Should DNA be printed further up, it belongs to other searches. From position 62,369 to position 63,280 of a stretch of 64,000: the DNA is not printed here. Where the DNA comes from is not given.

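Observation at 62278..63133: Free-standing GyrB/ParE C-terminal half (Toprim + tail) with altered metal-binding motif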

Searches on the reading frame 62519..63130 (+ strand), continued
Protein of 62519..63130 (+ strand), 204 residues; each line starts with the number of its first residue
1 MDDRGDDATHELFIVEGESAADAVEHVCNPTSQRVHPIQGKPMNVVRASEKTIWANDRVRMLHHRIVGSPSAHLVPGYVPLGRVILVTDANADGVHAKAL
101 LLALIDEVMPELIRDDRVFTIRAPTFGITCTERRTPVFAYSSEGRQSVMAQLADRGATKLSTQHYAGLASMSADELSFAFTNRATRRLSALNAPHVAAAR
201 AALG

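Call 40: search_protein_families(library=pfam, proteins=[L040:7825-8310:+, L040:8393-8869:+, L040:8766-9368:-, L040:9350-9820:-, L040:10693-11253:+, L040:11326-12177:+, L043:7980-9410:+, L043:10887-11702:-, L043:12038-13189:-, L030:8525-9031:+], max_evalue=0.001)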
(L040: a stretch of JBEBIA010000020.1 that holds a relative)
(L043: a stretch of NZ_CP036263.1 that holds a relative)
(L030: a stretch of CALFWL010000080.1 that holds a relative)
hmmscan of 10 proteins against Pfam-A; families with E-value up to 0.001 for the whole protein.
L040:7825-8310:+ (161 aa): 1 family
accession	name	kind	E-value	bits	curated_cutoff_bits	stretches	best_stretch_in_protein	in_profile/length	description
PF22599.2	SecDF_P1_head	-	7.7e-08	32.7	27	1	55-154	9-108/114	SecDF, P1 head subdomain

L040:8393-8869:+ (158 aa): 0 families

L040:8766-9368:- (200 aa): 1 family
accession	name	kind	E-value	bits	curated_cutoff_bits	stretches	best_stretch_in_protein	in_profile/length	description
PF02661.23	Fic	-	2.3e-13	51.2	24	1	62-154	2-93/93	Fic/DOC family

L040:9350-9820:- (156 aa): 3 families
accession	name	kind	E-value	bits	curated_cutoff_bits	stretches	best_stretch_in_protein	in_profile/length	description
PF01381.28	HTH_3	-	4.7e-09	36.6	23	1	34-88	1-53/55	Helix-turn-helix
PF13560.12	HTH_31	-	1.3e-05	25.8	27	1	35-84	7-55/64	Helix-turn-helix domain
PF13443.12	HTH_26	-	1.3e-05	25.7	22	1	39-87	7-54/63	Cro/C1-type HTH DNA-binding domain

L040:10693-11253:+ (186 aa): 0 families

L040:11326-12177:+ (283 aa): 0 families

L043:7980-9410:+ (476 aa): 4 families
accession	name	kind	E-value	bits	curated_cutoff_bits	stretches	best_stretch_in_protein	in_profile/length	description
PF00198.28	2-oxoacid_dh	-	6.2e-90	301.1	23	1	244-474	4-232/232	2-oxoacid dehydrogenases acyltransferase (catalytic domain)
PF00364.28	Biotin_lipoyl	-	3.7e-21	75.2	22.1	1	3-76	1-73/73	Biotin-requiring enzyme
PF02817.22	E3_binding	-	1.2e-08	35.5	23.7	1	180-212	3-36/36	e3 binding domain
PF13533.13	Biotin_lipoyl_2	-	2.9e-08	33.8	29.8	1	48-77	3-32/32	Biotin-lipoyl like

L043:10887-11702:- (271 aa): 1 family
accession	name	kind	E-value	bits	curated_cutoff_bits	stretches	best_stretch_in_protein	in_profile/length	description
PF07661.19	MORN_2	-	9.2e-07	28.8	29.6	0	87-100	3-16/22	MORN repeat variant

L043:12038-13189:- (383 aa): 1 family
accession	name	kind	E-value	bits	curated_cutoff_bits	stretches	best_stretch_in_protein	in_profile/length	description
PF02163.28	Peptidase_M50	-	9.8e-16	58.2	27.2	1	146-311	3-201/221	Peptidase family M50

L030:8525-9031:+ (168 aa): 2 families
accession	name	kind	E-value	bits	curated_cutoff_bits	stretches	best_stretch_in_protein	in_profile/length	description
PF13398.12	Peptidase_M50B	-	4.4e-05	23.7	26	1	15-54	25-58/201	Peptidase M50B-like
PF01434.24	Peptidase_M41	-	0.00031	21.1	29.9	0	9-30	5-26/191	Peptidase family M41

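Call 56: find_related_loci(query=A2, collection=viral_contigs, flank=5000)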
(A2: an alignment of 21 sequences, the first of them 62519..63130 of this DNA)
Query A2 (204 aa) in viral_contigs; peptide patterns used: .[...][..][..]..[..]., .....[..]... (x = any residue, [..] = any of these).
260 stretches matched a pattern; 79 encode a relative of the query (tblastn E <= 1e-3); 78 distinct loci.
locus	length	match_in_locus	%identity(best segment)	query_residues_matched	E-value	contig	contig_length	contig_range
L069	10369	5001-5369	30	6-128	1e-14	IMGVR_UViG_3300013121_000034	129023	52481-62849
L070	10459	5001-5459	28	35-186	2e-13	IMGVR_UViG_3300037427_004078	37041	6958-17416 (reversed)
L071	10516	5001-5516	26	4-180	2e-13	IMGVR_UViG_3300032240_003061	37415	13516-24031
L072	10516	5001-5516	25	4-180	7e-13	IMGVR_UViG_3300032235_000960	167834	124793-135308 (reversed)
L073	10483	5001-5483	25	35-195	1e-12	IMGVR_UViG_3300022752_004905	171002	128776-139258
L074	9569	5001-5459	29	35-186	2e-12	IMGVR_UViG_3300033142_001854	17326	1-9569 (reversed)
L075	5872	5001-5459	28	35-186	2e-12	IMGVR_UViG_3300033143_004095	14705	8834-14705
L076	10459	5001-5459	28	35-186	2e-12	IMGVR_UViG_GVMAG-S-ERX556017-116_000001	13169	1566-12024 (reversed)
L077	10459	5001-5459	28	35-186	2e-12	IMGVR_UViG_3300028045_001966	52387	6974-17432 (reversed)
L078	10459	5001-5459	28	35-186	2e-12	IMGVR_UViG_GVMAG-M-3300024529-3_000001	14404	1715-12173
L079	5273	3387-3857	24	35-199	3e-12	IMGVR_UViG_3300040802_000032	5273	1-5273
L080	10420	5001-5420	26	35-183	1e-11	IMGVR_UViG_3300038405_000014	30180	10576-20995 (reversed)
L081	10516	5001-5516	26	4-180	1e-11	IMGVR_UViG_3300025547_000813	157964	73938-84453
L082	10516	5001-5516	26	4-180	1e-11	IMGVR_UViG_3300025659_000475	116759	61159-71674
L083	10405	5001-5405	26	12-138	4e-11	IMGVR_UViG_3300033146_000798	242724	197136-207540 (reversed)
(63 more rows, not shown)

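Call 81: search_protein_families(library=pfam, proteins=[L059:1336-5178:+, L051:9245-10639:+, L023:6442-7317:+, L009:9647-10585:+], max_evalue=0.001)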
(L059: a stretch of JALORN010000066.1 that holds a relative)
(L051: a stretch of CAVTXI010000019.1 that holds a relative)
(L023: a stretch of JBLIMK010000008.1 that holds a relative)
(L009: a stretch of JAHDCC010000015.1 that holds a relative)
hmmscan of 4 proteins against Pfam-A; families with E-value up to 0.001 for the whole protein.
L059:1336-5178:+ (1280 aa): 1 family
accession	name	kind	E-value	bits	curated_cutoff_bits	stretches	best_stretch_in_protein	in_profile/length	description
PF01751.28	Toprim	-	1.4e-06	28.8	23.1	1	1086-1181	1-81/96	Toprim domain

L051:9245-10639:+ (464 aa): 1 family
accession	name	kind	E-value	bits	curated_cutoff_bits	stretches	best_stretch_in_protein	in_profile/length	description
PF01751.28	Toprim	-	4.2e-09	36.9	23.1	1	259-361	1-82/96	Toprim domain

L023:6442-7317:+ (291 aa): 1 family
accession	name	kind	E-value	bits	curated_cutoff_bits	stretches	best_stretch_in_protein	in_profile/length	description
PF01751.28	Toprim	-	1.6e-10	41.5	23.1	1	92-193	1-83/96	Toprim domain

L009:9647-10585:+ (312 aa): 1 family
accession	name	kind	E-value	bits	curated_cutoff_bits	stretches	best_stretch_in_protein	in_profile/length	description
PF01751.28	Toprim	-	4.7e-06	27.1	23.1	1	120-215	1-82/96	Toprim domain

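Call 86: search_protein_families(library=ncbifam, proteins=[L028:2843-4540:+, L029:6640-7545:+, L025:1213-2715:+, L061:9317-9859:+], max_evalue=0.00001)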
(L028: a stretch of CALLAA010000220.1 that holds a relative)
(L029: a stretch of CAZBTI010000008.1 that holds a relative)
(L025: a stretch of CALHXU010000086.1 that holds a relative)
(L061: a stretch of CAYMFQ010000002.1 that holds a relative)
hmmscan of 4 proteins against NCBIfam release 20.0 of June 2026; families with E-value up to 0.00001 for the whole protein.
L028:2843-4540:+ (565 aa): 1 family
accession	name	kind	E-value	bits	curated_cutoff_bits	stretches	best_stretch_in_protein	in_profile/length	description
NF047783.1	VWA_dom_MadC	equivalog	5.9e-48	163.9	600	1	281-565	218-494/498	MadC family VWA domain-containing protein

L029:6640-7545:+ (301 aa): 7 families
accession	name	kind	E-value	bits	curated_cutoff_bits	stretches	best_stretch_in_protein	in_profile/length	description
NF047784.1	MadB_ATPase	equivalog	3.6e-93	312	475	1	13-292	2-297/298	MadB family AAA-type ATPase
TIGR02640.1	gas_vesic_GvpN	equivalog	2.4e-11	43.6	266.8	1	44-264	21-242/262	gas vesicle protein GvpN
NF047748.1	PrtsmActNtasePan1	equivalog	1.9e-08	33.8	750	0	11-78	146-216/405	proteasome-activating nucleotidase Pan1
NF047747.1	PrtsmActNtasePan2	equivalog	3.8e-08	33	700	0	11-77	149-218/397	proteasome-activating nucleotidase Pan2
NF003069.1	PRK03992.1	subfamily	4.5e-08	32.6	500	0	45-77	166-198/379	proteasome-activating nucleotidase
TIGR01242.2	TIGR01242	subfamily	5e-07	29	500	0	45-76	149-180/362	proteasome-activating nucleotidase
TIGR00635.1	ruvB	equivalog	3e-06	26.5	299.05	0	186-266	160-234/305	Holliday junction branch migration DNA helicase RuvB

L025:1213-2715:+ (500 aa): 6 families
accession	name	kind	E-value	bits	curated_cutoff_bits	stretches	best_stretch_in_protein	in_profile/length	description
NF001221.0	PRK00197.1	equivalog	2.7e-43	148.3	289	1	62-465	10-388/418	glutamate-5-semialdehyde dehydrogenase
TIGR00407.1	proA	equivalog_domain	5e-36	124.4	317.45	1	69-457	4-372/398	glutamate-5-semialdehyde dehydrogenase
TIGR01092.1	P5CS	equivalog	4.4e-17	61.5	796.75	1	60-318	290-546/715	delta l-pyrroline-5-carboxylate synthetase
NF042993.1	AlphKGSA_gudD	equivalog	8.8e-10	37.9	770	1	56-302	41-274/481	alpha-ketoglutaric semialdehyde dehydrogenase GucD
NF007497.0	PRK10090.1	equivalog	3.8e-09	35.9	500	1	104-317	83-294/480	aldehyde dehydrogenase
NF052305.1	DioxValDhHalo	equivalog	5.1e-06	25.6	750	0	56-302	42-274/483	2,5-dioxovalerate dehydrogenase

L061:9317-9859:+ (180 aa): 2 families
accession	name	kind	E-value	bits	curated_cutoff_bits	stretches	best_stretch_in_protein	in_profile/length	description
NF003434.0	PRK04950.1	equivalog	2.3e-20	73.4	127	1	18-144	10-137/205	RNA chaperone ProQ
NF010317.0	PRK13754.1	subfamily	1.1e-07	31.8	136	1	26-124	81-176/186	fertility inhibition protein FinO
